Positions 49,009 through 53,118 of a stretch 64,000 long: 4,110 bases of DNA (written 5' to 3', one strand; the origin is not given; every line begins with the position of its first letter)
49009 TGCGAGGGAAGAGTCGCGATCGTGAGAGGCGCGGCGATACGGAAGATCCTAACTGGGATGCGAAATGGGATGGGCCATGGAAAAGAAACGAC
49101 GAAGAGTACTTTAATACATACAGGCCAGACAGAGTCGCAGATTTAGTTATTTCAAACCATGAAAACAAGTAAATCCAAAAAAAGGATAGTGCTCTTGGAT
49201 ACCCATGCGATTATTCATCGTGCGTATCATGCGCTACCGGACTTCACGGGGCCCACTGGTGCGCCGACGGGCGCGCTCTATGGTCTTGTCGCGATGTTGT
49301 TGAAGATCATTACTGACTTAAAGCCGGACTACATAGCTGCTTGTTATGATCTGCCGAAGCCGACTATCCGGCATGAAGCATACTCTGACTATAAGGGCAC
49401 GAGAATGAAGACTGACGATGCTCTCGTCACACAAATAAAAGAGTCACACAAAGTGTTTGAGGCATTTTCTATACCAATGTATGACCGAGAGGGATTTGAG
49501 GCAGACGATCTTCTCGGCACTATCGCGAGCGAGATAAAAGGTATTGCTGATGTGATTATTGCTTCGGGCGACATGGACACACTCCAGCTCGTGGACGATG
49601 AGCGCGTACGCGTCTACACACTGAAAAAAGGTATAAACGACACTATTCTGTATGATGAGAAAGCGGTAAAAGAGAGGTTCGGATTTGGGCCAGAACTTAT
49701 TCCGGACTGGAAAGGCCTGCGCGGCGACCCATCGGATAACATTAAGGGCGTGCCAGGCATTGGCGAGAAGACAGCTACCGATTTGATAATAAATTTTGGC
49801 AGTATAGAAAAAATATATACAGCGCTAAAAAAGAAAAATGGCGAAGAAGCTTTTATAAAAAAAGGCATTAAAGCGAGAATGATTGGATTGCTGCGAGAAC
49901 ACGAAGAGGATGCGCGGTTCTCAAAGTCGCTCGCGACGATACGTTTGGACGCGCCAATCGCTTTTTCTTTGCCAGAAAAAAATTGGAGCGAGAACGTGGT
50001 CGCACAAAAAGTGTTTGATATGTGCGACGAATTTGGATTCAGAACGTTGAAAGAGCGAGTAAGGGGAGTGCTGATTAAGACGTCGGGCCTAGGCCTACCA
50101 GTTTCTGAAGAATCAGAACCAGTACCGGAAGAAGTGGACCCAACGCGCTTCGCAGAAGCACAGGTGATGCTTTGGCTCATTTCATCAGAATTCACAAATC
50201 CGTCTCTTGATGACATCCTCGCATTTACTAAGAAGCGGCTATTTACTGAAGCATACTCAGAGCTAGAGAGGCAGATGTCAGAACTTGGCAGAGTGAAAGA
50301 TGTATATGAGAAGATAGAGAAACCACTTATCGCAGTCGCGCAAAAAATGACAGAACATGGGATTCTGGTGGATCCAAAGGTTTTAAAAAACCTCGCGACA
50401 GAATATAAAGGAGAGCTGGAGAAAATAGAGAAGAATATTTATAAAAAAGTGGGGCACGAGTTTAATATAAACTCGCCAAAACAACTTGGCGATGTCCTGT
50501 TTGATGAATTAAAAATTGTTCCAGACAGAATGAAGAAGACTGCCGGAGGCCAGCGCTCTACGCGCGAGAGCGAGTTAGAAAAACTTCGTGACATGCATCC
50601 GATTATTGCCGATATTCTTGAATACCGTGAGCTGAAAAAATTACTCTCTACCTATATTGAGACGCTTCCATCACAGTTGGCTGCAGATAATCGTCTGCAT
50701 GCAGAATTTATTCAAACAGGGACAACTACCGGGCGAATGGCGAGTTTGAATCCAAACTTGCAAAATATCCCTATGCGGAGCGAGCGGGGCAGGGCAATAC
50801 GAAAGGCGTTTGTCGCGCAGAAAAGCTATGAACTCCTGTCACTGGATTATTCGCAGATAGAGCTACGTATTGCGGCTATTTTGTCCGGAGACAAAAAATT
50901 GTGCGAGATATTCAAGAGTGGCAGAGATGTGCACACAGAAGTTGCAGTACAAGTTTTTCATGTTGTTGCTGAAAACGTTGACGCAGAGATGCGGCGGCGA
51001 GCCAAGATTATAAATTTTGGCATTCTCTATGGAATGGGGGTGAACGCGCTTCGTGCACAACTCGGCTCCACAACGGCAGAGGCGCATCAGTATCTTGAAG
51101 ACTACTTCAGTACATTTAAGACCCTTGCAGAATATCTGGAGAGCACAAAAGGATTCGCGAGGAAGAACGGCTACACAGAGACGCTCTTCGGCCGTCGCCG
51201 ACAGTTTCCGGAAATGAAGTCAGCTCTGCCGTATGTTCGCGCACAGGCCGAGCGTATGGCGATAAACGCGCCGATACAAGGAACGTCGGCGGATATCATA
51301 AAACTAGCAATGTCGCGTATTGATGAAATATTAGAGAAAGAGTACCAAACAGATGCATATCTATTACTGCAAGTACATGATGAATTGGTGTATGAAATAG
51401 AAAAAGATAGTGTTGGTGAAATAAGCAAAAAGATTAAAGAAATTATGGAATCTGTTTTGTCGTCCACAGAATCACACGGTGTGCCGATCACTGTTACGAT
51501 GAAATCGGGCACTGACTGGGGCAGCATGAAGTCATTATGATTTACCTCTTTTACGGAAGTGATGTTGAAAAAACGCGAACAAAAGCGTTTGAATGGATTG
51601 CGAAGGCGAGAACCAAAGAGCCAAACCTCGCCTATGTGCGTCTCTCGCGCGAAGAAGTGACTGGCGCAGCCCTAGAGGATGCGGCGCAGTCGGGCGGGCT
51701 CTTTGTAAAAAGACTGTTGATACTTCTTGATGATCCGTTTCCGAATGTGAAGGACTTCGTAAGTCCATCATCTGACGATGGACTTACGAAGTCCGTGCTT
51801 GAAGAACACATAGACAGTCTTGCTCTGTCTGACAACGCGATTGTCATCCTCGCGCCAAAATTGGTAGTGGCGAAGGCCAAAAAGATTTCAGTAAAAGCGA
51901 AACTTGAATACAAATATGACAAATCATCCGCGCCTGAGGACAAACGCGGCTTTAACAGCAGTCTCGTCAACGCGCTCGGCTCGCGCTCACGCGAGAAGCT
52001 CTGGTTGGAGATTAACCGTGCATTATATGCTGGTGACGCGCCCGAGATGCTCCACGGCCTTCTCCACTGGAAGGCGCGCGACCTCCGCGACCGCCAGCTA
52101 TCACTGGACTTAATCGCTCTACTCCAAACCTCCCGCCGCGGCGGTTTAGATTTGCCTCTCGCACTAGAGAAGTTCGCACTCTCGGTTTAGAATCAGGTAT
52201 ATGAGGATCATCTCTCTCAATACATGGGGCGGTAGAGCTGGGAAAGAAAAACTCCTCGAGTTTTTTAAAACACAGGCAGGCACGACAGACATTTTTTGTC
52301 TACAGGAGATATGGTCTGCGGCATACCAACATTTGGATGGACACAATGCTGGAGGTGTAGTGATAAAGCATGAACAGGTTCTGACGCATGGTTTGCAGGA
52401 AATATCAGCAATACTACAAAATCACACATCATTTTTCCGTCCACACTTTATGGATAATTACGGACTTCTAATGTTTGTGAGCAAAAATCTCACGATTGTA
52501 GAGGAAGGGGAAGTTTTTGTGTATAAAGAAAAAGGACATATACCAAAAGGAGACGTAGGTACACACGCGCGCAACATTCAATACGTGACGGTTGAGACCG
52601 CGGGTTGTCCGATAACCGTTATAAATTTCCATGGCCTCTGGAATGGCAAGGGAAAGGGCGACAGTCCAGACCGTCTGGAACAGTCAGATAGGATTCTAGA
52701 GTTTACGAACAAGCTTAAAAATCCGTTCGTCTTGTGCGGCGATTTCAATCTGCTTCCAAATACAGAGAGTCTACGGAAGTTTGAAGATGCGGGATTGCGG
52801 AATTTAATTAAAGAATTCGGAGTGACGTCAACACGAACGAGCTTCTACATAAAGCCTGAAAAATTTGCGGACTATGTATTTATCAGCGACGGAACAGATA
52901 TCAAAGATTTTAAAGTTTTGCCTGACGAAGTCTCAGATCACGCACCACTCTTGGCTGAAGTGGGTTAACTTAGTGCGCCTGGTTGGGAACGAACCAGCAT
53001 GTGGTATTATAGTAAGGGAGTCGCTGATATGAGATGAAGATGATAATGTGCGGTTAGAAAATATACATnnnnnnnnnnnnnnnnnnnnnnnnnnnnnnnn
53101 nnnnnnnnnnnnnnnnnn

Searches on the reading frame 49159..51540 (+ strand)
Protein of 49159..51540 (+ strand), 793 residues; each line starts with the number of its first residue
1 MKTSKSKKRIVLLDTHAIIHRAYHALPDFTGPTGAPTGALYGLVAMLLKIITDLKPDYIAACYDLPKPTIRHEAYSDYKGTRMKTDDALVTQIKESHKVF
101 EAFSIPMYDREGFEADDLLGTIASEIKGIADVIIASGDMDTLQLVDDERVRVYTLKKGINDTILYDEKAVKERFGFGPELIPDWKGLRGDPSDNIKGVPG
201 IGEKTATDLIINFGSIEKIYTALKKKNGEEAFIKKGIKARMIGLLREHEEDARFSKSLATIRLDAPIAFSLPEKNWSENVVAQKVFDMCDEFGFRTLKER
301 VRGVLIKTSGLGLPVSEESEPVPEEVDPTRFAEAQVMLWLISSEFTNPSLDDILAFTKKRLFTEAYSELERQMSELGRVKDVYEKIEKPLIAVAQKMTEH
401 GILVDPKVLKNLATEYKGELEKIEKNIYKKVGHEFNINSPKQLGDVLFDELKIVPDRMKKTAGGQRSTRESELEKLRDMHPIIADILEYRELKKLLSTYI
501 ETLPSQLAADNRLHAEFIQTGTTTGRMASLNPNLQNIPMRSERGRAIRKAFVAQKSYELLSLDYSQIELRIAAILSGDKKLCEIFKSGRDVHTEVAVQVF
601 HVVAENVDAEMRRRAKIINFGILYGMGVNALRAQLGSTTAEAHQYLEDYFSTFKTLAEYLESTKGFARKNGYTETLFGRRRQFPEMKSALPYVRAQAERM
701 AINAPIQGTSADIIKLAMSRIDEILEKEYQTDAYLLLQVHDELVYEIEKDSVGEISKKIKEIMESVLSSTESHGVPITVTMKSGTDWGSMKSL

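Call 50: search_protein_families(library=pfam, proteins=[window:49159-51540:+], max_evalue=0.00001)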
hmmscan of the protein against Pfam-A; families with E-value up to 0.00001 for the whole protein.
window:49159-51540:+ (793 aa): 3 families
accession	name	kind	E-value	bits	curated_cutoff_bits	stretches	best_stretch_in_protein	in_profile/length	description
PF00476.26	DNA_pol_A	-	5e-140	467.2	34.3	1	407-788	2-380/381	DNA polymerase family A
PF02739.22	5_3_exonuc_N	-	4.6e-47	160.2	34.3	1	10-175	2-164/164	5'-3' exonuclease, N-terminal resolvase-like domain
PF01367.25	5_3_exonuc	-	5.1e-25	88.2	40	1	178-276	3-91/97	5'-3' exonuclease, C-terminal SAM fold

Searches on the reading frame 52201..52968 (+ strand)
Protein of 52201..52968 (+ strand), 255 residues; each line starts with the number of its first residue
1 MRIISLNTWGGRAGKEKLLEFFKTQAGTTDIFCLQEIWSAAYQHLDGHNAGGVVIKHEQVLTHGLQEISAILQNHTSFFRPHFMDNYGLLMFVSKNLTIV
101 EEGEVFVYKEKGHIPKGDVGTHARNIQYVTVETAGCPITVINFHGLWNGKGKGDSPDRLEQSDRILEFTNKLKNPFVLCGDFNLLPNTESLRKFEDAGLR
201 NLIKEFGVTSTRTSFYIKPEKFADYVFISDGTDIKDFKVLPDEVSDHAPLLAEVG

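Call 51: search_protein_families(library=pfam, proteins=[window:52201-52968:+], max_evalue=0.0001)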
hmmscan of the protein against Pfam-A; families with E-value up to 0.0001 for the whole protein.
window:52201-52968:+ (255 aa): 1 family
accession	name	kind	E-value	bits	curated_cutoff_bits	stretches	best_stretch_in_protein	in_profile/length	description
PF03372.29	Exo_endo_phos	-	7.9e-18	65.4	24.5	1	5-247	2-225/225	Endonuclease/Exonuclease/phosphatase family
